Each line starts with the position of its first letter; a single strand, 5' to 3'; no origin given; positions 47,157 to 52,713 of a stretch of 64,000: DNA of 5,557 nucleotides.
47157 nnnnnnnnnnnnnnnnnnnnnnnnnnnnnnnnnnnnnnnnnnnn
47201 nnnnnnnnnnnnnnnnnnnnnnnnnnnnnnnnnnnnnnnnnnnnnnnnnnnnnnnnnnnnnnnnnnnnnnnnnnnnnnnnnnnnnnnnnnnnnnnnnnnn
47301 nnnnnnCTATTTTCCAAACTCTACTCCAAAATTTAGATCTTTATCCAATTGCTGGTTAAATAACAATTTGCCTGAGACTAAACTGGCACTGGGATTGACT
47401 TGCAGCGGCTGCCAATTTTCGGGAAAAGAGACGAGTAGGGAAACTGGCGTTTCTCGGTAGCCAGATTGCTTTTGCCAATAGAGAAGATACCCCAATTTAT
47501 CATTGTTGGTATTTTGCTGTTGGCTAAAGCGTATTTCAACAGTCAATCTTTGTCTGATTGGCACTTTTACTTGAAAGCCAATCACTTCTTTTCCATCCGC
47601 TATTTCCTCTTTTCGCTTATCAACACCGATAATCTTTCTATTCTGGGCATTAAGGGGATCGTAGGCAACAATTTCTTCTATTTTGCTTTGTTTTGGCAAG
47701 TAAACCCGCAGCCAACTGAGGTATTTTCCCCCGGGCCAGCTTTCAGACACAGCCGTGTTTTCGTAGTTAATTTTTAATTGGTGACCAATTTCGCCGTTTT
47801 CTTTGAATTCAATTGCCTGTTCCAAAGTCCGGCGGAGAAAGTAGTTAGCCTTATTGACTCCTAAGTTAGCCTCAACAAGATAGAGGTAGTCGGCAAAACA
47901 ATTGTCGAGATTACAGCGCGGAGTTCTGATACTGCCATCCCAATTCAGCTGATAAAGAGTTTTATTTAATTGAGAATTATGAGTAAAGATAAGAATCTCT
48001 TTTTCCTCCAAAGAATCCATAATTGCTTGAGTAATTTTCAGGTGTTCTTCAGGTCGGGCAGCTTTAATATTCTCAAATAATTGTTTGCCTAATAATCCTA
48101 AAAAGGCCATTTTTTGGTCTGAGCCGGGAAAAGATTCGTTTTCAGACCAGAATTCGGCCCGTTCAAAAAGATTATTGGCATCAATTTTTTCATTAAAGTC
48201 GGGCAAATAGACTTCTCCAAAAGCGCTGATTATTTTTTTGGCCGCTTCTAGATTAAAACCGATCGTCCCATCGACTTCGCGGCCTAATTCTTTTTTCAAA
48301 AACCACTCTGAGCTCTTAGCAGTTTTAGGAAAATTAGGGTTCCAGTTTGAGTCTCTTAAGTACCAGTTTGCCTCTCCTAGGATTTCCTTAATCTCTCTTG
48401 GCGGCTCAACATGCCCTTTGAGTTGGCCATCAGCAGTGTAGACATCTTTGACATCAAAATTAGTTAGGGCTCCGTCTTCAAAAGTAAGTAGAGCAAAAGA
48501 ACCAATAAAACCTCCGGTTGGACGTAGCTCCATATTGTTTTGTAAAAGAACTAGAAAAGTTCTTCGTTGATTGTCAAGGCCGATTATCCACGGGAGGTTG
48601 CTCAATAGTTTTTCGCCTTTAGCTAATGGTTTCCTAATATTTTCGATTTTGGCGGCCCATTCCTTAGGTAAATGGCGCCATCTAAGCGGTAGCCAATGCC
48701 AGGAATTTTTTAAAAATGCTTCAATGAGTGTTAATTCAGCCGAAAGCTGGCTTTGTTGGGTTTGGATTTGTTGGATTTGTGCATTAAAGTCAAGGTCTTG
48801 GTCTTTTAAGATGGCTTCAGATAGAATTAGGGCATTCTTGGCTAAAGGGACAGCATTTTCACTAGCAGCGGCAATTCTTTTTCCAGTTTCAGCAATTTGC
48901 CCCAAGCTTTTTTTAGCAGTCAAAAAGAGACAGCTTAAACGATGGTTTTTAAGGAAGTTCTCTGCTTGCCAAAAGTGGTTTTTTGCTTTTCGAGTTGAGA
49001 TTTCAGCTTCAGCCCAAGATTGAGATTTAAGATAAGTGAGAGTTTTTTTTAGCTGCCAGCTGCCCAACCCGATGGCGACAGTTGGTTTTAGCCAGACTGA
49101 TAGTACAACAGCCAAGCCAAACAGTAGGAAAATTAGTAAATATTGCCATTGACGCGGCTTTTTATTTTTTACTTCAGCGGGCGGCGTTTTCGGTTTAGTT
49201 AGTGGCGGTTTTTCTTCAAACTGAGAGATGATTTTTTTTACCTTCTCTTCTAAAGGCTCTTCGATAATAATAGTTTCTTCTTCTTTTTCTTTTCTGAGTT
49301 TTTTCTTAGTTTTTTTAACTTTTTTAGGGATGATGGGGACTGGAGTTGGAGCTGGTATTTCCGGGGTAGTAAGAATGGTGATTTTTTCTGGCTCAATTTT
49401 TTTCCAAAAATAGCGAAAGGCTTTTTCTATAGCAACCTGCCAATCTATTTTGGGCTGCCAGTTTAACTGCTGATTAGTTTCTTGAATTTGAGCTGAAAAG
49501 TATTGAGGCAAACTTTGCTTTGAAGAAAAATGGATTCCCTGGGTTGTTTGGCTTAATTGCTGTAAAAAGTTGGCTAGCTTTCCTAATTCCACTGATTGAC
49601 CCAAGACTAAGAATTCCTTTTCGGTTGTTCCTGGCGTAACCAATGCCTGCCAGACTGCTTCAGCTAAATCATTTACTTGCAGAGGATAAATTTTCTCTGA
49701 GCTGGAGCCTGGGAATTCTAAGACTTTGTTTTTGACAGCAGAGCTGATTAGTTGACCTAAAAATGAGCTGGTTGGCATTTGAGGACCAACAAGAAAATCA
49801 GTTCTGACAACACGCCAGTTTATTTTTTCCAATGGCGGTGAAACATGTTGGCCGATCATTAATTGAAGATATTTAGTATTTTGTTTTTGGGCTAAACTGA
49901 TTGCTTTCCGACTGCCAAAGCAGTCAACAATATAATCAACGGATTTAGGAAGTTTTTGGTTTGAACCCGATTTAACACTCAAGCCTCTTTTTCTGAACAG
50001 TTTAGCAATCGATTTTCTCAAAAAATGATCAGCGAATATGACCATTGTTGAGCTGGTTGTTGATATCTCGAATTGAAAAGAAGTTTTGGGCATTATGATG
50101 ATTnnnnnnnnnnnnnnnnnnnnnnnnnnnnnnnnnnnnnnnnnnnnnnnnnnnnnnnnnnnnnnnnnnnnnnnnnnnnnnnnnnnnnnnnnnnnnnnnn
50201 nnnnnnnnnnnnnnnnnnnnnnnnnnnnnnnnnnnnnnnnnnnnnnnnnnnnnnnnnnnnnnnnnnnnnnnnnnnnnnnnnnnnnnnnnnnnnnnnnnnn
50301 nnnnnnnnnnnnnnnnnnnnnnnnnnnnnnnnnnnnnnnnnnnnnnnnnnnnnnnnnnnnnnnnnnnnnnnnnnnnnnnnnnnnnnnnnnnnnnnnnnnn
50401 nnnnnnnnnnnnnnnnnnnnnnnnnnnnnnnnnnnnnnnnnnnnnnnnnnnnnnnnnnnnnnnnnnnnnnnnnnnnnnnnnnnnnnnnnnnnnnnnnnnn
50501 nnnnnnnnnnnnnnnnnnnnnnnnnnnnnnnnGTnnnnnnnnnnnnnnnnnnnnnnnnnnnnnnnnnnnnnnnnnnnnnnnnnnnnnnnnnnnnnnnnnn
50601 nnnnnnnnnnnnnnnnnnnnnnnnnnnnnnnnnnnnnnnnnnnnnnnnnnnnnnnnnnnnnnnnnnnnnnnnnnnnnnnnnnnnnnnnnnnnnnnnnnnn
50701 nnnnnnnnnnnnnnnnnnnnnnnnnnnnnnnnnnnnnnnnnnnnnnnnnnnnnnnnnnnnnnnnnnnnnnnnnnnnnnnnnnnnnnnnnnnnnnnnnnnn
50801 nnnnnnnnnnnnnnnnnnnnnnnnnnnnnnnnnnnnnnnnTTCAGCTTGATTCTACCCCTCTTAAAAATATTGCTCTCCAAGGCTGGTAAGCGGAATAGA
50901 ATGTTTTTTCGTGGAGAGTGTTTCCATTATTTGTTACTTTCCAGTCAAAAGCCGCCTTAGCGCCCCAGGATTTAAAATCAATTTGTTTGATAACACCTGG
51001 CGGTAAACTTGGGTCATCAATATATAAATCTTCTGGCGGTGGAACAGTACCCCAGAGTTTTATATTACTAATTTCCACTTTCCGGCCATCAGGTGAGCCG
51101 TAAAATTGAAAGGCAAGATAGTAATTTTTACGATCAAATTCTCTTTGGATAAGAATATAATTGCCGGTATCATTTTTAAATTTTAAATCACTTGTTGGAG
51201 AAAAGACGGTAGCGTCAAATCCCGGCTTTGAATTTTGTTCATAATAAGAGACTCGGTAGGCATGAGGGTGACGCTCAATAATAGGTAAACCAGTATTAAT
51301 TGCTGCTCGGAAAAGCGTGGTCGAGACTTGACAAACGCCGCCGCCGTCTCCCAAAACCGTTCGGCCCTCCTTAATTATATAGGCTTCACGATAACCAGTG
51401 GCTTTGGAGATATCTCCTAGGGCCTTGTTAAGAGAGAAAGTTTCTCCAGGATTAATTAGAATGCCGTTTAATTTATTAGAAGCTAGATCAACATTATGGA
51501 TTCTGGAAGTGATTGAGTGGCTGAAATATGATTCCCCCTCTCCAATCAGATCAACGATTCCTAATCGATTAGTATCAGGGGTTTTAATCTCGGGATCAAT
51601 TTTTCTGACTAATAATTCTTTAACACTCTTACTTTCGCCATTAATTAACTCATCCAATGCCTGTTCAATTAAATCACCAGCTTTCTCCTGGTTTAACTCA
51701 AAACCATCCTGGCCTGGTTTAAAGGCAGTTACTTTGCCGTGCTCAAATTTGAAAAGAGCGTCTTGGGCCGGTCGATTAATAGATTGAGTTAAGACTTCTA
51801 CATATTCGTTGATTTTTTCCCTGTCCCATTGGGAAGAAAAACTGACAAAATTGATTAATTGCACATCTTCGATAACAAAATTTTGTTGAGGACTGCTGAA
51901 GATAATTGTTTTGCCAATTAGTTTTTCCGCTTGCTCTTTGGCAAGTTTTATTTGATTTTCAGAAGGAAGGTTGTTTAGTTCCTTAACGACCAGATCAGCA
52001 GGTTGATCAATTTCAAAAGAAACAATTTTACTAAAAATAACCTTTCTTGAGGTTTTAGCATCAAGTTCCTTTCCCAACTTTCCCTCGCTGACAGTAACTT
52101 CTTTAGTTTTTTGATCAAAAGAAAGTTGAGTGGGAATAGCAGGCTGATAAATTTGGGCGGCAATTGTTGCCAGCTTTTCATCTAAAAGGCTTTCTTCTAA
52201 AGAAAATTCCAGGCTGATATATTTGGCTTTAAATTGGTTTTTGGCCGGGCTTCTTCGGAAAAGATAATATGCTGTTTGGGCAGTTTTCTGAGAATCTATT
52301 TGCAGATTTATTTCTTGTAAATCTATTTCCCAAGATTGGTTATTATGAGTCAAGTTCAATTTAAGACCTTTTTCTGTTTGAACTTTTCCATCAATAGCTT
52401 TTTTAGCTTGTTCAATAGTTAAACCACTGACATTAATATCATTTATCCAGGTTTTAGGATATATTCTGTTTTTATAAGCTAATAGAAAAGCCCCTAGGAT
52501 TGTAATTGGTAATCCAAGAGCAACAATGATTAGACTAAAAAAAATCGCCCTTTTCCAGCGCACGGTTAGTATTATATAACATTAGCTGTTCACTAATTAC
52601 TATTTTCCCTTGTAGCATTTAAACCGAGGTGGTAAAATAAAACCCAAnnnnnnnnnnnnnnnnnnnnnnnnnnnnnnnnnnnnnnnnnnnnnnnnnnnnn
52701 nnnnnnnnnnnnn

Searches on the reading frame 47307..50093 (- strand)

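Call 4: search_protein_families(library=pfam, proteins=[window:47307-50093:-], max_evalue=0.1)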
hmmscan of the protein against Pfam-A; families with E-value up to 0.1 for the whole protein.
window:47307-50093:- (928 aa): 2 families
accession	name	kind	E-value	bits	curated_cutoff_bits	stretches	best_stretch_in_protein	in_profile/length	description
PF13196.11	DUF4012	-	3.2e-25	89.7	28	1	509-644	2-137/144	Protein of unknown function (DUF4012)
PF00658.24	MLLE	-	0.012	16.1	27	1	667-707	13-52/66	MLLE domain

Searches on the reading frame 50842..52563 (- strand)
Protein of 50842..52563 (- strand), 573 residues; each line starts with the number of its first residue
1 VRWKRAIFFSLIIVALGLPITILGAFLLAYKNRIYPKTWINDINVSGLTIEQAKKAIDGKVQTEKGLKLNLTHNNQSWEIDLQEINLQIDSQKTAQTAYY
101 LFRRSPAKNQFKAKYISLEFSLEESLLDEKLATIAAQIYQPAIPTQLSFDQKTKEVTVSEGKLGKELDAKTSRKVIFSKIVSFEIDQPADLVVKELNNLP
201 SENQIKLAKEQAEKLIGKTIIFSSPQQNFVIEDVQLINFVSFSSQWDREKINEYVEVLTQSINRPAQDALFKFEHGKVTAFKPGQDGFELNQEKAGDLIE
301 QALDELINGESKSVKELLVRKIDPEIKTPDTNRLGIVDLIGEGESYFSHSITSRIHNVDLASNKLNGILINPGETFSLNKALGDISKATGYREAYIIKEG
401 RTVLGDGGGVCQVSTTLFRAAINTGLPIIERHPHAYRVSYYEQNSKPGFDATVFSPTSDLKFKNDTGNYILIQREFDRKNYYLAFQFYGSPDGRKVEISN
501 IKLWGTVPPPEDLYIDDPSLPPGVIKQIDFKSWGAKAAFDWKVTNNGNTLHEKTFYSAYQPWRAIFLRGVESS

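Call 4: search_protein_families(library=pfam, proteins=[window:50842-52563:-], max_evalue=0.1)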
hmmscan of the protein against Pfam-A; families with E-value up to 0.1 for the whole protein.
window:50842-52563:- (573 aa): 2 families
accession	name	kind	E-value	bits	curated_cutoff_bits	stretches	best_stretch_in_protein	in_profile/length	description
PF04294.18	VanW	-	2.4e-43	147.2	27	1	354-482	2-126/130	VanW like protein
PF12229.13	PG_binding_4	-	6.7e-21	75.1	22.1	2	240-310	46-115/117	Putative peptidoglycan binding domain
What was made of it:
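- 50842..52563 (-): VanW/PG_binding_4 protein, the divergent upstream neighbour. It holds this position only in the close clade and is not part of the conserved T4SS core. Pfam hits (call 4).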
